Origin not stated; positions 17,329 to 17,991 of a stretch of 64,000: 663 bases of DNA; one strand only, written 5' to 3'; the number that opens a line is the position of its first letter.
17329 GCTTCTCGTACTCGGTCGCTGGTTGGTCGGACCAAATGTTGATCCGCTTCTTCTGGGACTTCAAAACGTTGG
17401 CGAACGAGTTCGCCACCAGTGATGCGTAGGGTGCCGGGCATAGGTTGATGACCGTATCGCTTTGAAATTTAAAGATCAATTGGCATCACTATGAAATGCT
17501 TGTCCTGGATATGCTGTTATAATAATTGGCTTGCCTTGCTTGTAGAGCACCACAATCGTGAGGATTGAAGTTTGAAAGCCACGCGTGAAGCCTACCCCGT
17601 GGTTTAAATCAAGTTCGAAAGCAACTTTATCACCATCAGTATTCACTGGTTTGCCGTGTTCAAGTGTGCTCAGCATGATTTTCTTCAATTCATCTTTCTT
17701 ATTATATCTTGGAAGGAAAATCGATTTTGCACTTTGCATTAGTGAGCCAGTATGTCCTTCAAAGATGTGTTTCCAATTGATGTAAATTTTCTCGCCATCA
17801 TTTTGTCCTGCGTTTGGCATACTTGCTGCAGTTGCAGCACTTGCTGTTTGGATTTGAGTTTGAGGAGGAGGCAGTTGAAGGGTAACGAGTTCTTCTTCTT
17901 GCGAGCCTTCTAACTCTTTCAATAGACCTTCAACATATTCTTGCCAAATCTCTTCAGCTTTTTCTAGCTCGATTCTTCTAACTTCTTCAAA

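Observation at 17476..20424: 982-aa secreted multidomain protein ending in a compact C-terminal domain that could be a toxin or effector module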

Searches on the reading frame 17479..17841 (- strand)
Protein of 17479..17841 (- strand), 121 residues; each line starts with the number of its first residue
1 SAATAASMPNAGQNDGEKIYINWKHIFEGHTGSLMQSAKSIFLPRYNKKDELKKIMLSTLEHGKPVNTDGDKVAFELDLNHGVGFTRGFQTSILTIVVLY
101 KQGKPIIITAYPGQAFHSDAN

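Call 6: search_protein_families(library=pfam, proteins=[window:17479-17841:-], max_evalue=10)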
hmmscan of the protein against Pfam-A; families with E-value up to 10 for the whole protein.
seq(121 aa): 0 families

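Call 14: find_homologous_proteins(query=A1, max_evalue=10)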
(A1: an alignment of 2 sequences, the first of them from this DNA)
Query A1 (2 sequences): 28 candidates shared short words with the query, none scored E <= 10.

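Call 18: find_related_loci(query=A1, collection=genome_contigs, flank=10000)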
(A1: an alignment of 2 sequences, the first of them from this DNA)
Query A1 (106 aa) in genome_contigs; peptide patterns used: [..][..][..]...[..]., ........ (x = any residue, [..] = any of these).
55 stretches matched a pattern, but none encodes a relative of the query by tblastn (E <= 1e-3).

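Call 24: predict_structure(alignment_id=A1)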
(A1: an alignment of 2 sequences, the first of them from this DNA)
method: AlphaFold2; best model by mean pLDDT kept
length: 106 residues; sequences in the alignment: 2
mean_pLDDT: 67.1   pTM: 0.62
mean pLDDT of the five models: 67.1, 58.5, 53.2, 33.5, 32.7
residues with pLDDT >= 90: 0; 70-90: 59; 50-70: 25; < 50: 22
segments of 3 or more residues with pLDDT < 50: 15-27, 100-106
pLDDT, mean of each block of 10 residues (from residue 1): 67 49 45 73 85 79 72 68 81 73 32
secondary structure, 60 per line:
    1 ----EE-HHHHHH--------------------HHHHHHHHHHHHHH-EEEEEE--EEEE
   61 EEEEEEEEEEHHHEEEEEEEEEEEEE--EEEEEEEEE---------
elements in order: H8-13 H34-47 E49-54 E57-70 E74-86 E89-97

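Call 25: search_protein_representatives(alignment_id=A1)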
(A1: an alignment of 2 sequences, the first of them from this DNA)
Query: 2 sequences, 122 profile positions. Proteins with E-value up to 0.001 (for the whole library): 3; up to 1e-10: 3; up to 1e-30: 2. The best 3 are listed.
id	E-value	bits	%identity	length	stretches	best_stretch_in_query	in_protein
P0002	5.3e-70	248.8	-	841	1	1-122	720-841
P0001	4.7e-56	203.7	-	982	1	1-97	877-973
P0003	4.1e-13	65.0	-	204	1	5-103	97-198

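Call 29: find_encoding_contigs(protein=P0003, flank=10000, max_places=6)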
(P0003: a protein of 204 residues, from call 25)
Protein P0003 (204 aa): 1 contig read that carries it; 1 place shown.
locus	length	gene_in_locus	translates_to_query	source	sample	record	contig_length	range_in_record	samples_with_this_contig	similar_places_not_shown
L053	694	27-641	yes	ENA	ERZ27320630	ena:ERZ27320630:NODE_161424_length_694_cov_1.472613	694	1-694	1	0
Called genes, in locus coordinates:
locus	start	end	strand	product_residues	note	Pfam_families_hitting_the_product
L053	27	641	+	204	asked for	-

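Call 30: fold_search(model_id=the predicted structure, library=pdb)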
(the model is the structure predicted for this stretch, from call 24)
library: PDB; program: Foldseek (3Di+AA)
matches with E <= 10: 742; with E <= 0.001: 0
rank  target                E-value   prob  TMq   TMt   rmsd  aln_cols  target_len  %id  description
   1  3h51_B                7.3e-02  0.60  0.28  0.22   9.1        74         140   14  Crystal structure of Putative calcium/calmodulin dependent protein kinase II association domain (NP_636218.1) from XAN (released 2009-05-05)
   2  6w3w                  8.2e-02  0.75  0.31  0.31   6.8        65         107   12  An enumerative algorithm for de novo design of proteins with diverse pocket structures (released 2020-04-08)
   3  5ts4_B                8.8e-02  0.60  0.28  0.28   7.9        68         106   22  Crystal structure of a de novo designed protein with curved beta-sheet (released 2017-01-25)
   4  3h51_A                8.8e-02  0.38  0.25  0.20   9.1        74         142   14  Crystal structure of Putative calcium/calmodulin dependent protein kinase II association domain (NP_636218.1) from XAN (released 2009-05-05)
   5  4fcz_A                9.9e-02  0.57  0.30  0.19   7.5        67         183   10  Crystal Structure of Toluene-tolerance protein from Pseudomonas putida (strain KT2440), Northeast Structural Genomics  (released 2013-02-13)
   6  6w3f_B                1.1e-01  0.57  0.30  0.28   8.0        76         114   13  Rd1NTF2_05_I64F_A80G_T94P_D101K_L106W (released 2020-04-15)
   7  4i4k_B                1.1e-01  0.38  0.27  0.23   9.4        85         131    8  Streptomyces globisporus C-1027 9-membered enediyne conserved protein SgcE6 (released 2012-12-12)
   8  8wt4_A                1.2e-01  0.91  0.30  0.21   4.2        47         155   13  Crystal structure of DL-endopeptidase CwlO complexed with IseA (released 2024-07-03)
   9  6w3f_A                1.2e-01  0.66  0.32  0.30   8.0        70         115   13  Rd1NTF2_05_I64F_A80G_T94P_D101K_L106W (released 2020-04-15)
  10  4ovm_D                1.3e-01  0.33  0.27  0.23   9.6        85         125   14  Crystal structure of SgcJ protein from Streptomyces carzinostaticus (released 2013-12-25)
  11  5l33                  1.4e-01  0.57  0.32  0.32   6.5        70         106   14  Crystal structure of a de novo designed protein with curved beta-sheet (released 2017-01-25)
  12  6w40_A                1.7e-01  0.16  0.24  0.22   7.8        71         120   18  An enumerative algorithm for de novo design of proteins with diverse pocket structures (released 2020-04-08)
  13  3blz_A                2.0e-01  0.60  0.28  0.25   5.7        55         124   11  Crystal structure of a ntf2-like protein of unknown function (sbal_0622) from shewanella baltica os155 at 1.75 A resol (released 2007-12-25)
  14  4kvh                  2.1e-01  0.41  0.31  0.30   8.7        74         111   14  Crystal structure of ketosteroid isomerase fold protein Hmuk_0747 (released 2013-06-12)
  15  5ts4_A                2.2e-01  0.44  0.29  0.30   6.0        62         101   19  Crystal structure of a de novo designed protein with curved beta-sheet (released 2017-01-25)
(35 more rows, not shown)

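Call 32: search_solved_structures(query=A2, max_evalue=10, show_alignments=3)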
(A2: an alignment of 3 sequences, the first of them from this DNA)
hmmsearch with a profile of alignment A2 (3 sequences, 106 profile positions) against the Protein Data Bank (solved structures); distinct sequences matched with E-value up to 10: 0.

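Call 33: search_protein_families(library=pfam, alignment_id=A2, max_evalue=10)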
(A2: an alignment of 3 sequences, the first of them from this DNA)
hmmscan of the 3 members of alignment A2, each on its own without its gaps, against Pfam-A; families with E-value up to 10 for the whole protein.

A. member 1, seq(106 aa): 0 families

B. families by the number of members that match (of 3 scanned): 4 families
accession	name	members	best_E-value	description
PF14076.12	DUF4258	2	0.067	Domain of unknown function (DUF4258)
PF16751.10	RsdA_SigD_bd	1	0.068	Anti-sigma-D factor RsdA to sigma factor binding region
PF02550.21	AcetylCoA_hydro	1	0.11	Acetyl-CoA hydrolase/transferase N-terminal domain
PF05137.18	PilN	1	0.21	Fimbrial assembly protein (PilN)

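Call 39: search_dna_similar(query=window:17479-17796:-, collection=plasmids, mode=protein, max_evalue=10, max_rows=20)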
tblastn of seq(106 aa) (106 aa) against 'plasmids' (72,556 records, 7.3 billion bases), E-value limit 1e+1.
Records with a match: 3; places in all: 3; records where one place covers at least 80% of the query: 0.
Best place of each record, by identity: <60% 3.
By first word of the organism name: Acinetobacter 2; Shinella 1.
By predicted mobility (MOB-suite, as given by PLSDB): non-mobilizable 2; mobilizable 1.
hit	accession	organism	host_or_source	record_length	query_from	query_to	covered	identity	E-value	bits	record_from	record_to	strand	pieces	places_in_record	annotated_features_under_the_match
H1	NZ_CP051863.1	Acinetobacter baumannii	Homo sapiens,cell culture,blood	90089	15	65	48%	37.3%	4e+0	34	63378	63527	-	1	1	transposase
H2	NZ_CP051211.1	Acinetobacter sp. NEB149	cell culture,R.J.Roberts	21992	15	65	48%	35.3%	5e+0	33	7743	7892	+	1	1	transposase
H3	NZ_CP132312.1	Shinella zoogloeoides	Homo sapiens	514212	14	54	39%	41.5%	4e+0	34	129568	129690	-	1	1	flavohemoglobin expression-modulating QEGLA motif protein | N-formylglutamate amidohydrolase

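Call 56: fold_search(model_id=the predicted structure, library=viral)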
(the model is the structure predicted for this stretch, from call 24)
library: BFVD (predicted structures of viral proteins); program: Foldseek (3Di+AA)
matches with E <= 10: 697; with E <= 0.001: 0
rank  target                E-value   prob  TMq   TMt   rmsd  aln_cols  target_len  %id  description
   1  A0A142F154            3.0e-02  0.90  0.36  0.16   9.7        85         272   14  Inner centromere protein A-like protein [Bacillus phage Shbh1]
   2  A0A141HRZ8            3.2e-02  0.84  0.30  0.24   8.8        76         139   16  (no name in the UniProt tables at hand)
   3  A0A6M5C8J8            3.4e-02  0.97  0.48  0.40   8.1       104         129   15  (no name in the UniProt tables at hand)
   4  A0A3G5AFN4            3.4e-02  0.89  0.32  0.22   8.8        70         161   13  Putative ORFan [Satyrvirus sp.]
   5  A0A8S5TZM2            4.7e-02  0.97  0.34  0.19   5.9        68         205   15  Crystallin beta/gamma motif-containing protein [Myoviridae sp. cttph48]
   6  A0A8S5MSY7            7.2e-02  0.84  0.36  0.15   4.3        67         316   12  Zinc-binding metallo-peptidase [virus sp. ctzmw3]
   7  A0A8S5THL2            1.4e-01  0.84  0.45  0.31   6.1       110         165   14  Cytotoxic translational repressor [Myoviridae sp. ctiv53]
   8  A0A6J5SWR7            1.4e-01  0.11  0.23  0.16  12.6       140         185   17  Uncharacterized protein [uncultured Caudovirales phage]
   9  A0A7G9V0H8            1.7e-01  0.85  0.37  0.38   4.5        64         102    9  (no name in the UniProt tables at hand)
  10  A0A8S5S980            2.0e-01  0.82  0.47  0.41   3.9       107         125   12  Uncharacterized protein [Phage sp. ctGns7]
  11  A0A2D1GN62            2.1e-01  0.51  0.32  0.32   9.6        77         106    9  (no name in the UniProt tables at hand)
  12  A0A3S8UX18            2.2e-01  0.23  0.32  0.26  10.5       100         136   14  Uncharacterized protein [Megavirus baoshan]
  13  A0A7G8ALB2            2.2e-01  0.08  0.20  0.16  10.5        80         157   14  (no name in the UniProt tables at hand)
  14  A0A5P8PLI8            2.5e-01  0.69  0.40  0.44   4.8        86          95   14  (no name in the UniProt tables at hand)
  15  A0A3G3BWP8            3.2e-01  0.75  0.47  0.17   7.0        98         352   14  (no name in the UniProt tables at hand)
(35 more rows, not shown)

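Call 66: search_protein_families(library=phrogs, alignment_id=A2, max_evalue=10)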
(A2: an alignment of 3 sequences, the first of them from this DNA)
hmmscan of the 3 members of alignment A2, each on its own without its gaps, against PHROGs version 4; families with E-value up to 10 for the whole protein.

A. member 1, seq(106 aa): 2 families
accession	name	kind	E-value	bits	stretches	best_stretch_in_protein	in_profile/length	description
phrog_2116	-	unknown function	0.066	14.1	0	22-56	2-35/82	-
phrog_32497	-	unknown function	0.24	12.6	1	6-36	22-49/55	-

B. families by the number of members that match (of 3 scanned): 4 families
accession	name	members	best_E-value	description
phrog_21575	-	1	0.018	-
phrog_2116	-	1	0.066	-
phrog_31934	-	1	0.13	-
phrog_32497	-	1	0.24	-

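Call 67: search_protein_families(library=padloc, alignment_id=A2, max_evalue=10)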
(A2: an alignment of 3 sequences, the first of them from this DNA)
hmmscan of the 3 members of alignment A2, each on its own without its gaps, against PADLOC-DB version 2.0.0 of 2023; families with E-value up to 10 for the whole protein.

A. member 1, seq(106 aa): 0 families

B. families by the number of members that match (of 3 scanned): 0 families
